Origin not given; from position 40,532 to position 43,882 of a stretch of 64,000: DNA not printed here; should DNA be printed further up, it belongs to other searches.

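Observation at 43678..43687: T9 homopolymer at codons 2-4 (or 16-18) of the usher-like gene: possible slipped-strand phase-variation switch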

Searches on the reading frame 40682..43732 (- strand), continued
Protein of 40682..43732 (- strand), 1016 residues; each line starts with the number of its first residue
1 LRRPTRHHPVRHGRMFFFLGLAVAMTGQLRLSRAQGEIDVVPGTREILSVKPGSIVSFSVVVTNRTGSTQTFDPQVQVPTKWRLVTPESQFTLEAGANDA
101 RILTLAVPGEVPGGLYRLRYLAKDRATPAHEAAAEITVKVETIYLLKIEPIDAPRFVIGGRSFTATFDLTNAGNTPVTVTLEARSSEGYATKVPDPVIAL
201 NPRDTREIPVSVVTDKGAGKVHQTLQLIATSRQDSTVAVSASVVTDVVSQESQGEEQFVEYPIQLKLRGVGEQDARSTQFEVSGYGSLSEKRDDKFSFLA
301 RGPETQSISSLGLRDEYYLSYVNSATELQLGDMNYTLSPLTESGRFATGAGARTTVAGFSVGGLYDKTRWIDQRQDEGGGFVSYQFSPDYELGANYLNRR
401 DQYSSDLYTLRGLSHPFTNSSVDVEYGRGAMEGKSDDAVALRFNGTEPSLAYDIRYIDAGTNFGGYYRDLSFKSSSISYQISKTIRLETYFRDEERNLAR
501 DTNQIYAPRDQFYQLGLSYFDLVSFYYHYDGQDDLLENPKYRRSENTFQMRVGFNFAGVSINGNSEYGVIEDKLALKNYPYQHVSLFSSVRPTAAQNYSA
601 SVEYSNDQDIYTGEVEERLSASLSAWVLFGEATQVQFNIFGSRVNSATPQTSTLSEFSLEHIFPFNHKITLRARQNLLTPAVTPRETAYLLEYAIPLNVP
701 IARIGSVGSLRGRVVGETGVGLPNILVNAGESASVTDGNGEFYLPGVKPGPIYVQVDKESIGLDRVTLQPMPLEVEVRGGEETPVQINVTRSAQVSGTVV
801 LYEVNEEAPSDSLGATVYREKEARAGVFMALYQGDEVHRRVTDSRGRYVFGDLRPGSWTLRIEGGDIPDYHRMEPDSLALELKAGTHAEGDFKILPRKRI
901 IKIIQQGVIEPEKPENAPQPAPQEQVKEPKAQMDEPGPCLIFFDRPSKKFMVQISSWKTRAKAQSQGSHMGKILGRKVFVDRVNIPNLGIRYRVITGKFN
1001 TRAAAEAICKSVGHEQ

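Call 40: find_encoding_contigs(protein=P0047, flank=1500, max_places=10)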
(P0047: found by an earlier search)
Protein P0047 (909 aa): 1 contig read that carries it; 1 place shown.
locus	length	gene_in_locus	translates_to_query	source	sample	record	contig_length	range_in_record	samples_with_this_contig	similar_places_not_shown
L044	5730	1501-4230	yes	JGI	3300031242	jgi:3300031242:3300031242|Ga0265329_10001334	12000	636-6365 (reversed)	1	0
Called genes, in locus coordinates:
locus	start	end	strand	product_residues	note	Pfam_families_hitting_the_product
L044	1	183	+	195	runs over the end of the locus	-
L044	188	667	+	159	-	-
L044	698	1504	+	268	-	-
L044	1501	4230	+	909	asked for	PF10633:NPCBM_assoc (faint), PF13620:CarboxypepD_reg (faint)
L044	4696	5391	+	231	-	PF05239:PRC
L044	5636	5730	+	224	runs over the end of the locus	PF04972:BON, PF21937:Yop-YscD_ppl_2nd (faint), PF04972:BON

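Call 41: find_encoding_contigs(protein=P0044, flank=1500, max_places=10)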
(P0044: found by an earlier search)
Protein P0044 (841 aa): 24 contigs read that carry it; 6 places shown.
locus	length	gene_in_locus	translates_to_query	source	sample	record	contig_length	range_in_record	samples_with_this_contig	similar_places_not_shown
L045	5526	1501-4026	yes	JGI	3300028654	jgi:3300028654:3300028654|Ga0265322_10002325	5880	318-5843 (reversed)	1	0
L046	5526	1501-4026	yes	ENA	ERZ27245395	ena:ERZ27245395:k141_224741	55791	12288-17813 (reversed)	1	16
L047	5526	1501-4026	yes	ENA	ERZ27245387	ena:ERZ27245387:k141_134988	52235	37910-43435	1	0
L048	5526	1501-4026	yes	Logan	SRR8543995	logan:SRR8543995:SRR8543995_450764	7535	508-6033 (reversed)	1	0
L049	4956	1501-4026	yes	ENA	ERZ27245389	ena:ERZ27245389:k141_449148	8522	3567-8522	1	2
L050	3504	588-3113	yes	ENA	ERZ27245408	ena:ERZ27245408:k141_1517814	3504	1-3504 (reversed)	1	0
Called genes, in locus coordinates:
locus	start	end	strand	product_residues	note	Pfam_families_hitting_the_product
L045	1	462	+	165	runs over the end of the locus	?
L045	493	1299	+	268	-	-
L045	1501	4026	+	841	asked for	PF10633:NPCBM_assoc (faint), PF13620:CarboxypepD_reg (faint)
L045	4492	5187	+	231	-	PF05239:PRC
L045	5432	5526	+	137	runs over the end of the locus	?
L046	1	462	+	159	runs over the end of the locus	-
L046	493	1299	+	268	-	-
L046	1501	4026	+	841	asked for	PF10633:NPCBM_assoc (faint), PF13620:CarboxypepD_reg (faint)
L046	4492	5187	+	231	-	PF05239:PRC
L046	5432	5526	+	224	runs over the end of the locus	PF04972:BON, PF21937:Yop-YscD_ppl_2nd (faint), PF04972:BON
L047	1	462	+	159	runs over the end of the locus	-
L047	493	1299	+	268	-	-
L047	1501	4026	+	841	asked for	PF10633:NPCBM_assoc (faint), PF13620:CarboxypepD_reg (faint)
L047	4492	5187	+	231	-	PF05239:PRC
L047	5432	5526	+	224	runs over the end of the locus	PF04972:BON, PF21937:Yop-YscD_ppl_2nd (faint), PF04972:BON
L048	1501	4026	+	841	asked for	PF10633:NPCBM_assoc (faint), PF13620:CarboxypepD_reg (faint)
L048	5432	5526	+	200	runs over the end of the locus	?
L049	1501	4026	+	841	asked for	PF10633:NPCBM_assoc (faint), PF13620:CarboxypepD_reg (faint)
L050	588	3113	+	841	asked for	PF10633:NPCBM_assoc (faint), PF13620:CarboxypepD_reg (faint)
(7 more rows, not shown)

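Call 54: search_solved_structures(query=A2, max_evalue=0.01)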
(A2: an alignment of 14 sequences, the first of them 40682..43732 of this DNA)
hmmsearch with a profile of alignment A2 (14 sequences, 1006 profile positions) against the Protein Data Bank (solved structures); distinct sequences matched with E-value up to 0.01: 0.
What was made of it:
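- Tried and rejected: A sequence profile of the usher-like family against the PDB found nothing (call 54).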

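Call 56: find_encoding_contigs(protein=P0008, flank=1500, max_places=6)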
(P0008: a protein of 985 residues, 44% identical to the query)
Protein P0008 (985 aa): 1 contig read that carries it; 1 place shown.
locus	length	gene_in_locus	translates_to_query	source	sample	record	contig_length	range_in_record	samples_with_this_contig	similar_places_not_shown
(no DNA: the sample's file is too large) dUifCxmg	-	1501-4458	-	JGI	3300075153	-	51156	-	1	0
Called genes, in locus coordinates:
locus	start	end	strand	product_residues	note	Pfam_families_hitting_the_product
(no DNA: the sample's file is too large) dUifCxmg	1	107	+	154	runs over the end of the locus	-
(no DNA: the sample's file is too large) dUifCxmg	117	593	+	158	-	-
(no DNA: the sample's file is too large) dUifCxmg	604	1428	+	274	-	-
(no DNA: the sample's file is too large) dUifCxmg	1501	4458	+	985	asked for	PF13715:CarbopepD_reg_2 (faint), PF13620:CarboxypepD_reg (weak), PF16371:MetallophosN (faint), PF17210:SdrD_B (faint), PF22904:NOMO1-like_2nd (faint), PF05036:SPOR (weak)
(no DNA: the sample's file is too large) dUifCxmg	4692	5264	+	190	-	-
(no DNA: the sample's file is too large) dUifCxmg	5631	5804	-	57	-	-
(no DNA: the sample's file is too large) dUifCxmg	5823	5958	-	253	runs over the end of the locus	PF02633:Creatininase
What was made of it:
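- Tried and rejected: DNA for the 985-aa P0008 could not be fetched (call 56).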

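Call 57: list_cluster_members(proteins=[P0008, P0015, P0032, P0010, P0011, P0029, P0002, P0025, P0028, P0030])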
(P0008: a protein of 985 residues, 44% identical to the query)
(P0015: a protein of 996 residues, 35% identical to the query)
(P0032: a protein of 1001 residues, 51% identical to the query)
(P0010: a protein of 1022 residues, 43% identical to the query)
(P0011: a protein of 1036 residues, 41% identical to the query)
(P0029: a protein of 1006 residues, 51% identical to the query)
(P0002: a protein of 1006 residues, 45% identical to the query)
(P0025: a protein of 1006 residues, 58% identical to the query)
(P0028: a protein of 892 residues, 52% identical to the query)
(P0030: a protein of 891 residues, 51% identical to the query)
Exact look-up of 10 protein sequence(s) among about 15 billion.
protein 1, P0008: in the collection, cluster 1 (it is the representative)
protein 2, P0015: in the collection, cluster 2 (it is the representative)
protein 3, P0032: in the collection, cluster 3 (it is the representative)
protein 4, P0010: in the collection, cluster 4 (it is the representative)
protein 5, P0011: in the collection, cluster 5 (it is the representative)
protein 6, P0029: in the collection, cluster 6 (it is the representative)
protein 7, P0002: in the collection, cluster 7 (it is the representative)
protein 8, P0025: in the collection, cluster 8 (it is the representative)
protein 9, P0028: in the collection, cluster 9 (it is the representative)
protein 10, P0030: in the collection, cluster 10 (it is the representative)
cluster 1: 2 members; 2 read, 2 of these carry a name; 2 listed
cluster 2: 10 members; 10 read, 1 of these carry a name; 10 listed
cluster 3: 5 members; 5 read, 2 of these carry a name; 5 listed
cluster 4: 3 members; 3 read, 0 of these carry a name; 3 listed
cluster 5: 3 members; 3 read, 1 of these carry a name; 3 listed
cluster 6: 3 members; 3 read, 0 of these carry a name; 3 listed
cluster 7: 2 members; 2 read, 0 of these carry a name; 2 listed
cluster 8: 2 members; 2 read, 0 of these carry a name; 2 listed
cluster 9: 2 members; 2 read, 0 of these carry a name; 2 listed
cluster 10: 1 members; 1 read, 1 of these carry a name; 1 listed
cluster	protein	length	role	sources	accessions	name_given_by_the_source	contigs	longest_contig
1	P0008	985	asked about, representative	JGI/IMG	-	hypothetical protein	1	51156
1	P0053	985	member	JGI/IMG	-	hypothetical protein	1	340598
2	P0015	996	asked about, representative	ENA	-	-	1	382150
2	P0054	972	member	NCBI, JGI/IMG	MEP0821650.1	MAG: carboxypeptidase regulatory-like domain-containing protein [Ignavibacterium sp.] | hypothetical protein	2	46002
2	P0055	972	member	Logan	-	-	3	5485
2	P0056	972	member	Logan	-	-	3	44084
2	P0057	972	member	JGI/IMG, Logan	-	-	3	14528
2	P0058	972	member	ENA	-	-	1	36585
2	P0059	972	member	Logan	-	-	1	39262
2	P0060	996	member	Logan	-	-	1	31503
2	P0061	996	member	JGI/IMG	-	-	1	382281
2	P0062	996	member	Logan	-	-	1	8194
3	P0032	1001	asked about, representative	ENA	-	-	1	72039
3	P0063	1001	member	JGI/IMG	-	hypothetical protein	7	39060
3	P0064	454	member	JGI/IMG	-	hypothetical protein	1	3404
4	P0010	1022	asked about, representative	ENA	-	-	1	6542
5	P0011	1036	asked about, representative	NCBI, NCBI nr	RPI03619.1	MAG: hypothetical protein EHM64_12035 [Ignavibacteriae bacterium] | MAG: hypothetical protein EHM64_12035 [Ignavibacteriota bacterium]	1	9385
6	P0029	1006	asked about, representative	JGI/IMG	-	-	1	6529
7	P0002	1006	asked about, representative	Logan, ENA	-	-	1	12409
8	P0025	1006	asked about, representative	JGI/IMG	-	-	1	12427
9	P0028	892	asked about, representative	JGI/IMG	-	-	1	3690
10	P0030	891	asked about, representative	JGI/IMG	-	hypothetical protein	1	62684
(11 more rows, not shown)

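Call 59: find_encoding_contigs(protein=P0056, flank=1200, max_places=6)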
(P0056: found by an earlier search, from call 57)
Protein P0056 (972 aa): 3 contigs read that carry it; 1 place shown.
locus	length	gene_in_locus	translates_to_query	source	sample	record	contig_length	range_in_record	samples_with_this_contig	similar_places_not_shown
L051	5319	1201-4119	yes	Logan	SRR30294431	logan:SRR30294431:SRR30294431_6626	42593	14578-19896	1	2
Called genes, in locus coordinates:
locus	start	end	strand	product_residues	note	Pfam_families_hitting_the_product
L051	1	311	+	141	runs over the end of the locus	-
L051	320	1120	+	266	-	-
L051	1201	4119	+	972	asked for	PF23619:Ig_VWA7 (weak), PF13620:CarboxypepD_reg (weak)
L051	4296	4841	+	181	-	-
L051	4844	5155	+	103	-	-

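Call 62: find_encoding_contigs(protein=P0021, flank=1200, max_places=10)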
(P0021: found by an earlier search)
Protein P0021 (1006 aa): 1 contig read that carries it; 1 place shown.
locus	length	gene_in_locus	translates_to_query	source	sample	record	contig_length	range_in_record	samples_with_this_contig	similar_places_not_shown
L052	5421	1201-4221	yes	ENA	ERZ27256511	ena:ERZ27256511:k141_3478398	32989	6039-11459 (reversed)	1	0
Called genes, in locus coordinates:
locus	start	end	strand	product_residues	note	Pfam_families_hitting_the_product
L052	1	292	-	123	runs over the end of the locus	-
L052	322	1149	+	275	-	-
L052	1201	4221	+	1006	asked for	PF11614:FixG_C (faint), PF13620:CarboxypepD_reg (weak), PF05036:SPOR (weak)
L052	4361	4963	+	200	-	-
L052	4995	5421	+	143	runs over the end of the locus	-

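Call 63: find_encoding_contigs(protein=P0019, flank=1200, max_places=10)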
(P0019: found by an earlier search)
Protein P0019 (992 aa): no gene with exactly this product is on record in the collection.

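Call 65: predict_structure(alignment_id=A2)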
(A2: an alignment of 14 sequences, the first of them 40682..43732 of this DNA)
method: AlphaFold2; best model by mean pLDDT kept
length: 1016 residues; sequences in the alignment: 14
mean_pLDDT: 78.0   pTM: 0.45
mean pLDDT of the five models: 78.0, 77.2, 72.5, 70.5, 67.9
residues with pLDDT >= 90: 209; 70-90: 600; 50-70: 111; < 50: 96
segments of 3 or more residues with pLDDT < 50: 1-35, 251-256, 344-347, 370-373, 807-811, 900-910, 915-935, 986-988
pLDDT, mean of each block of 10 residues (from residue 1): 32 38 31 48 68 75 75 81 76 77 77 80 72 78 85 76 89 86 88 87 88 71 88 83 78 55 94 89 89 90 86 87 87 70 56 87 73 67 88 87 80 88 90 85 90 92 77 92 87 78 65 88 86 82 89 79 89 85 90 86 85 81 90 92 86 92 89 86 74 92 68 85 80 75 74 82 81 79 84 88 58 53 82 84 86 86 79 83 85 74 36 44 41 52 81 81 82 77 68 83 80 57
secondary structure, 60 per line:
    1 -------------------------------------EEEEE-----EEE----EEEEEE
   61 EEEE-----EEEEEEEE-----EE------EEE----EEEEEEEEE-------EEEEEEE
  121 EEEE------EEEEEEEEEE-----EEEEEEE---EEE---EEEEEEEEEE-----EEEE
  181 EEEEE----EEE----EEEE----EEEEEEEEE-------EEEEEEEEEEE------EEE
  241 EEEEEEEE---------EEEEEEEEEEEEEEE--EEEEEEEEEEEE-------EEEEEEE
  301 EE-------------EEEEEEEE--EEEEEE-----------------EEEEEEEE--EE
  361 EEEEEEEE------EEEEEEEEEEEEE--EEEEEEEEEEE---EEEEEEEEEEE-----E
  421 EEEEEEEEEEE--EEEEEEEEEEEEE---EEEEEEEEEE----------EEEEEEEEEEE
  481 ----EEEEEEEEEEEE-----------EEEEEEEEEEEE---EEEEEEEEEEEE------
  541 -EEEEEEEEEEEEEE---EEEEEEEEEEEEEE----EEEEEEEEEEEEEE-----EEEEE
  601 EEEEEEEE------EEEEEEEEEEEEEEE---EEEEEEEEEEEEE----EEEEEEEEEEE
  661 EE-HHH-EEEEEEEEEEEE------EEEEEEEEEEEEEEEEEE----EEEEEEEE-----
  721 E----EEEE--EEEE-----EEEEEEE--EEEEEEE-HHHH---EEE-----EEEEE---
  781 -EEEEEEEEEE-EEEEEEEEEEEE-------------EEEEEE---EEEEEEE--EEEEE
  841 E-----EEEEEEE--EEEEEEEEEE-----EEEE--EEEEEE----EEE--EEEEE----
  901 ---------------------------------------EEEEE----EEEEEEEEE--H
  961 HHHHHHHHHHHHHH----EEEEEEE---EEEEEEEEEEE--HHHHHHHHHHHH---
elements in order (helices of 4 or more, strands of 3 or more residues): E38-42 E48-50 E55-64 E70-77 E91-93 E98-106 E114-124 E131-140 E146-152 E156-158 E162-171 E177-185 E190-192 E197-200 E205-213 E221-231 E238-248 E258-272 E275-286 E294-302 E316-323 E326-331 E349-356 E359-368 E375-387 E390-400 E404-414 E420-431 E434-446 E450-459 E470-480 E485-496 E508-519 E523-534 E542-555 E559-572 E577-590 E596-608 E615-629 E633-645 E650-662 E668-679 E686-703 E708-715 E726-729 E732-735 E741-747 E750-756 H758-761 E765-767 E773-777 E782-791 E793-804 E818-823 E827-833 E836-841 E847-853 E856-865 E871-874 E877-882 E887-889 E892-896 E940-944 E949-957 H960-974 E979-985 E989-999 H1002-1013
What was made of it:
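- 40682..43732 (-): Usher-like outer-membrane protein gene, 1016 aa. Predicted layout: signal peptide, two Ig-like domains, a large beta-barrel (about residues 258-703), two CarboxypepD_reg domains, and a C-terminal SPOR domain. AlphaFold2 model with pLDDT 78 (call 65).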

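Call 67: fold_search(model_id=the predicted structure, library=pdb)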
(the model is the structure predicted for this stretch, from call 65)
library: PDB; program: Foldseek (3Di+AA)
matches with E <= 10: 1422; with E <= 0.001: 226
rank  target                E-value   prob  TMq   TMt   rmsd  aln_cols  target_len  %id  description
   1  7som_D                7.2e-13  1.00  0.11  0.08  39.5      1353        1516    8  Ciliary C2 central pair apparatus isolated from Chlamydomonas reinhardtii (released 2022-04-13)
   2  9fy9_D                8.5e-12  1.00  0.25  0.35  17.3       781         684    8  Cryo-EM structure of the type 1 chaperone-usher pilus FimD-tip complex (FimDHGFC) - Conformer 1 (released 2025-06-04)
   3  3rfz_B                1.7e-11  1.00  0.20  0.25  42.2       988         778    9  Crystal structure of the FimD usher bound to its cognate FimC:FimH substrate (released 2011-06-01)
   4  9fx8_D                6.1e-11  1.00  0.23  0.32  18.6       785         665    8  Cryo-EM structure of the FimI-bound type 1 pilus assembly platform complex - Local refinement (released 2025-06-04)
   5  9bog_D                7.6e-11  1.00  0.24  0.29  17.5       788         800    9  Structural basis for adhesin secretion by the outer-membrane usher in type 1 pili (released 2024-10-09)
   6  3rfz_E                7.9e-11  1.00  0.25  0.30  19.2       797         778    8  Crystal structure of the FimD usher bound to its cognate FimC:FimH substrate (released 2011-06-01)
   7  9fxs_D                7.9e-11  1.00  0.23  0.33  18.4       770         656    8  Cryo-EM structure of the type 1 pilus complex including pilus rod and FimI-bound assembly platform after incorporation (released 2025-06-04)
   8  9fw9_D                8.7e-11  1.00  0.25  0.34  19.7       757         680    9  Cryo-EM structure of the type 1 pilus assembly platform as part of the FimA-bound chaperone-usher pilus complex (FimDH (released 2025-06-04)
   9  6e14_D                1.2e-10  1.00  0.24  0.28  18.2       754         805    9  Handover mechanism of the growing pilus by the bacterial outer membrane usher FimD (released 2018-10-17)
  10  7lhh_C                2.5e-10  1.00  0.25  0.30  18.5       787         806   13  Cryo-EM structure of E. coli P pilus tip assembly intermediate PapC-PapD-PapK-PapG in the second conformation (released 2021-08-11)
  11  9ijj_h                2.7e-10  1.00  0.10  0.08  31.2      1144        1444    8  In situ structure of the central apparatus in mouse sperm axoneme. (released 2025-06-04)
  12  7sqc_O0               6.2e-10  1.00  0.10  0.09  76.9      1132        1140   10  Ciliary C1 central pair apparatus isolated from Chlamydomonas reinhardtii (released 2022-04-13)
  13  7sqc_2B               7.8e-10  1.00  0.11  0.14  65.8       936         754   10  Ciliary C1 central pair apparatus isolated from Chlamydomonas reinhardtii (released 2022-04-13)
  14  7sqc_2A               6.1e-09  1.00  0.11  0.14  53.1       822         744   10  Ciliary C1 central pair apparatus isolated from Chlamydomonas reinhardtii (released 2022-04-13)
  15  9ijj_4G               6.1e-09  1.00  0.12  0.04  84.0      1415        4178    8  In situ structure of the central apparatus in mouse sperm axoneme. (released 2025-06-04)
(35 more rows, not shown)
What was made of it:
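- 40682..43732 (-): Foldseek hits to FimD/PapC at E about 1e-11 but low TM-scores (call 67).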

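Call 78: find_encoding_contigs(protein=P0012, flank=1200, max_places=6)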
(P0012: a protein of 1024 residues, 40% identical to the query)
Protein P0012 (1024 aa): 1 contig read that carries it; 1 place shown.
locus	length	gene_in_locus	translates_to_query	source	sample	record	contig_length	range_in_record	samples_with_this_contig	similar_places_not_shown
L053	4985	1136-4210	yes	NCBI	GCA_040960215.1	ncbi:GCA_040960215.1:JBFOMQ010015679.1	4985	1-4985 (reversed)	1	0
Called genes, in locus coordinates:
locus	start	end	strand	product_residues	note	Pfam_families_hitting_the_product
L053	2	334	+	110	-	?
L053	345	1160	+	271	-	-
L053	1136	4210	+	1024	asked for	PF11614:FixG_C (faint), PF13620:CarboxypepD_reg (faint), PF05036:SPOR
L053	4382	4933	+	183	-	-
